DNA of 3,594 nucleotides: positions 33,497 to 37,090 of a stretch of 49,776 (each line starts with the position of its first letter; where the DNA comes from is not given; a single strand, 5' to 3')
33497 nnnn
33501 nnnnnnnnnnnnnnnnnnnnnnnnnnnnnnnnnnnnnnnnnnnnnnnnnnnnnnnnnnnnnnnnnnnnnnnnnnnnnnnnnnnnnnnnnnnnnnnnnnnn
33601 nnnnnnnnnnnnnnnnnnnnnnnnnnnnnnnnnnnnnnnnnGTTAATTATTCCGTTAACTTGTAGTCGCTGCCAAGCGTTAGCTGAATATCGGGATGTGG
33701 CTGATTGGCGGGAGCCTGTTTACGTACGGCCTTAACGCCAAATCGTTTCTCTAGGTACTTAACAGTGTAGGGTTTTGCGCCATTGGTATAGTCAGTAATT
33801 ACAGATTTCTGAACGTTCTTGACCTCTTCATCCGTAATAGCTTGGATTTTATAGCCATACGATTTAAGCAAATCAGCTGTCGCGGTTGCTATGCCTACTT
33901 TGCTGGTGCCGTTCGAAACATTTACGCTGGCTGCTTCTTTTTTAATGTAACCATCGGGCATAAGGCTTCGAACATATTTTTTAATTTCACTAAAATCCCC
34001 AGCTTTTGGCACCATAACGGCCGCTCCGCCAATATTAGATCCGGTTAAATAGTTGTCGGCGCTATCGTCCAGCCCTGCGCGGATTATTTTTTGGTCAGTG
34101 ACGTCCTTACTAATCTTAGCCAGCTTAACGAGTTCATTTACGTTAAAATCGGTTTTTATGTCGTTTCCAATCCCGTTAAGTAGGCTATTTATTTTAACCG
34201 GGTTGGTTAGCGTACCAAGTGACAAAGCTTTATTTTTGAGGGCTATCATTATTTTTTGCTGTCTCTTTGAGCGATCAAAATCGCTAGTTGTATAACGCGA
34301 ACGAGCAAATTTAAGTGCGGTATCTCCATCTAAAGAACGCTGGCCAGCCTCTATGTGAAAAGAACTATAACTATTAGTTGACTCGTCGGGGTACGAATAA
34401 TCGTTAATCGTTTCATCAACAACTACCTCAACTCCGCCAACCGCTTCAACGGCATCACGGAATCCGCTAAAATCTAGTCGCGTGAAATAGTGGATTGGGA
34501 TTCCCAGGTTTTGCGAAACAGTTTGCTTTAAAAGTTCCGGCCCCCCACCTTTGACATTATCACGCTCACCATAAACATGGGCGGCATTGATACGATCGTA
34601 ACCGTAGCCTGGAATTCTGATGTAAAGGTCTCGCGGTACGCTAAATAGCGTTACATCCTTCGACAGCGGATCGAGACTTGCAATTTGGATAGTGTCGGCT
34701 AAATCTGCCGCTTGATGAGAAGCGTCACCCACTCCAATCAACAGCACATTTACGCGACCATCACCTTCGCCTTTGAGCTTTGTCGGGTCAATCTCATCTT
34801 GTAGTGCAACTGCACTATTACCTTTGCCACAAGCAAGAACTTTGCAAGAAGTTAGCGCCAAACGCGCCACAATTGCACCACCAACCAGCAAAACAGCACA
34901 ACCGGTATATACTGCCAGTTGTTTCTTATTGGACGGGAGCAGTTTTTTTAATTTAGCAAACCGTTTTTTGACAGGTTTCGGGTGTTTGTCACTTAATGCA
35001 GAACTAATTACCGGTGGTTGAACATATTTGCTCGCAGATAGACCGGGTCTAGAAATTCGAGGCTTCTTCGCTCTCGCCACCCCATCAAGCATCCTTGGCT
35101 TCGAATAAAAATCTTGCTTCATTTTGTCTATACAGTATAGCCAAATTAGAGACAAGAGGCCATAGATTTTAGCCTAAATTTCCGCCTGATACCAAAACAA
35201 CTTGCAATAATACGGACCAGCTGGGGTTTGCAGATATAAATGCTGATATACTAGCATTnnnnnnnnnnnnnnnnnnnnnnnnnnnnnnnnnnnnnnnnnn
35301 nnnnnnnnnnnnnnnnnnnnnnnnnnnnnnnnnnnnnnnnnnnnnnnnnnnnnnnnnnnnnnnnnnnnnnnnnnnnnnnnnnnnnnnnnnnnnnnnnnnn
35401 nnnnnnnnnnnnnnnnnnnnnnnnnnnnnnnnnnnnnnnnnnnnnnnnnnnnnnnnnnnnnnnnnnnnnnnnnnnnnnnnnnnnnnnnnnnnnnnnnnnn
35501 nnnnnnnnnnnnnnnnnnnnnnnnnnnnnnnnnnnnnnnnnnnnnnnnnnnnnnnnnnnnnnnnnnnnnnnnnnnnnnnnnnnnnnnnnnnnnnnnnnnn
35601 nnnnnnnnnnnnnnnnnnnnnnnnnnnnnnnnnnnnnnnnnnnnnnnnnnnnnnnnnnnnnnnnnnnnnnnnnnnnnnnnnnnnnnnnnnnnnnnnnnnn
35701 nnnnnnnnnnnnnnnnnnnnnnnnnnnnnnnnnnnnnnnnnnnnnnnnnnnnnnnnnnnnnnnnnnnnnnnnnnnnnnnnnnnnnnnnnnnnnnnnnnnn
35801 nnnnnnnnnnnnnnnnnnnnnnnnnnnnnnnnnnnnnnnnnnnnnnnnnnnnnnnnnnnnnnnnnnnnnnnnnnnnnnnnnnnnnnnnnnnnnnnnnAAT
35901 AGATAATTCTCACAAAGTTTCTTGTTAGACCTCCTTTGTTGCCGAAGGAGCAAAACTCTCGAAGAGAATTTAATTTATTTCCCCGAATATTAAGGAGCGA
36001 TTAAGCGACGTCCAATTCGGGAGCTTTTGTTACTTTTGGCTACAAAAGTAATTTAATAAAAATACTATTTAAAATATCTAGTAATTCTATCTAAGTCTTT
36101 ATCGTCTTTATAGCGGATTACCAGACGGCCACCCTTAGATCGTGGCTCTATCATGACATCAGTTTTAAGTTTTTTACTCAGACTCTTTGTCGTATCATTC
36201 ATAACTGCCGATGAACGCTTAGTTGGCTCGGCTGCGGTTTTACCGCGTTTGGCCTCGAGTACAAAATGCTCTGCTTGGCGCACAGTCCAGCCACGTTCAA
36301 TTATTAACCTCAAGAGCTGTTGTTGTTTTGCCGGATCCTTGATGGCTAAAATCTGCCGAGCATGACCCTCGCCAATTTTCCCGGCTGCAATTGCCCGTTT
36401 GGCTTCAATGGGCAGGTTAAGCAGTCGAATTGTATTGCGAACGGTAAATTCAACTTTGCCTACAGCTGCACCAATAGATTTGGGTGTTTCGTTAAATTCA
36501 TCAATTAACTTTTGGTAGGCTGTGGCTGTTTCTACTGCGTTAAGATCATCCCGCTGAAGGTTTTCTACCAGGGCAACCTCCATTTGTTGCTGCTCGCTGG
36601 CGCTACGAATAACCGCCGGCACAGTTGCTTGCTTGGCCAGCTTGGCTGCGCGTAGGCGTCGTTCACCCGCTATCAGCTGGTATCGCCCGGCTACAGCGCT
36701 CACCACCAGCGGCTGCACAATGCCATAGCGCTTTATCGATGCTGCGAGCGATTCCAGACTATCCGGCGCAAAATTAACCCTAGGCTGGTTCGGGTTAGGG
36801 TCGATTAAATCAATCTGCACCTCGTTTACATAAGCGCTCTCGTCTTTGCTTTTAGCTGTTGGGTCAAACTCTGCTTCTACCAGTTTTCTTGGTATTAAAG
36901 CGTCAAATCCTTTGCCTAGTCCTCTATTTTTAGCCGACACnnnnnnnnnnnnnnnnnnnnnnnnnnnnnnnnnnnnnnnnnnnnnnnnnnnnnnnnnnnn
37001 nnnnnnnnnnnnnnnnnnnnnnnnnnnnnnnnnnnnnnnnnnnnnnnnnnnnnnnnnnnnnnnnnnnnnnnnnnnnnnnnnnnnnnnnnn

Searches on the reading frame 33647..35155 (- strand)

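Call 61: search_protein_families(library=pfam, proteins=[window:33647-35155:-], max_evalue=0.00001)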
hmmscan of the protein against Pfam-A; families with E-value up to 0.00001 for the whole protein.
window:33647-35155:- (502 aa): 2 families
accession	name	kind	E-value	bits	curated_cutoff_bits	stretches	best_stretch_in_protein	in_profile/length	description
PF03816.19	LytR_cpsA_psr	-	7.9e-36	123.9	24.6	1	153-310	2-148/150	LytR_cpsA_psr family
PF13399.11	LytR_C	-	2.4e-10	41.6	22.2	1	410-498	3-86/86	LytR cell envelope-related transcriptional attenuator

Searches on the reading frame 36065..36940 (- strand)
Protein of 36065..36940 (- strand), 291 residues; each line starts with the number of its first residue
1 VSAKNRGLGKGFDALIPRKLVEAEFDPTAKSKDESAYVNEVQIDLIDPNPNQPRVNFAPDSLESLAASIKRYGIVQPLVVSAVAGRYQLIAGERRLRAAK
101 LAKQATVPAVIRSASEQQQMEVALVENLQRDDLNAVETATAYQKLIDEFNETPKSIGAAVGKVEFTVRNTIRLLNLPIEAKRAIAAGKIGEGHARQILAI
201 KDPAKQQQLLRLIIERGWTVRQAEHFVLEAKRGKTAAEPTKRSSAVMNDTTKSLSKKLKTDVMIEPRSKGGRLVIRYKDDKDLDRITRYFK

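Call 61: search_protein_families(library=pfam, proteins=[window:36065-36940:-], max_evalue=0.00001)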
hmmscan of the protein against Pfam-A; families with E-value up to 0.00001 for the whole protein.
window:36065-36940:- (291 aa): 3 families
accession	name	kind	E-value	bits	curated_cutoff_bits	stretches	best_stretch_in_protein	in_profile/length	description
PF17762.8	HTH_ParB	-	8.1e-30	103.4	22.6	1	132-231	2-101/102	ParB HTH domain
PF02195.25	ParB_N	-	1.5e-29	102.3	26.3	1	38-129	3-95/95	ParB N-terminal domain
PF23552.2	ParB_C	-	4e-07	29.8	23.8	1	252-288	10-47/50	ParB dimerisation domain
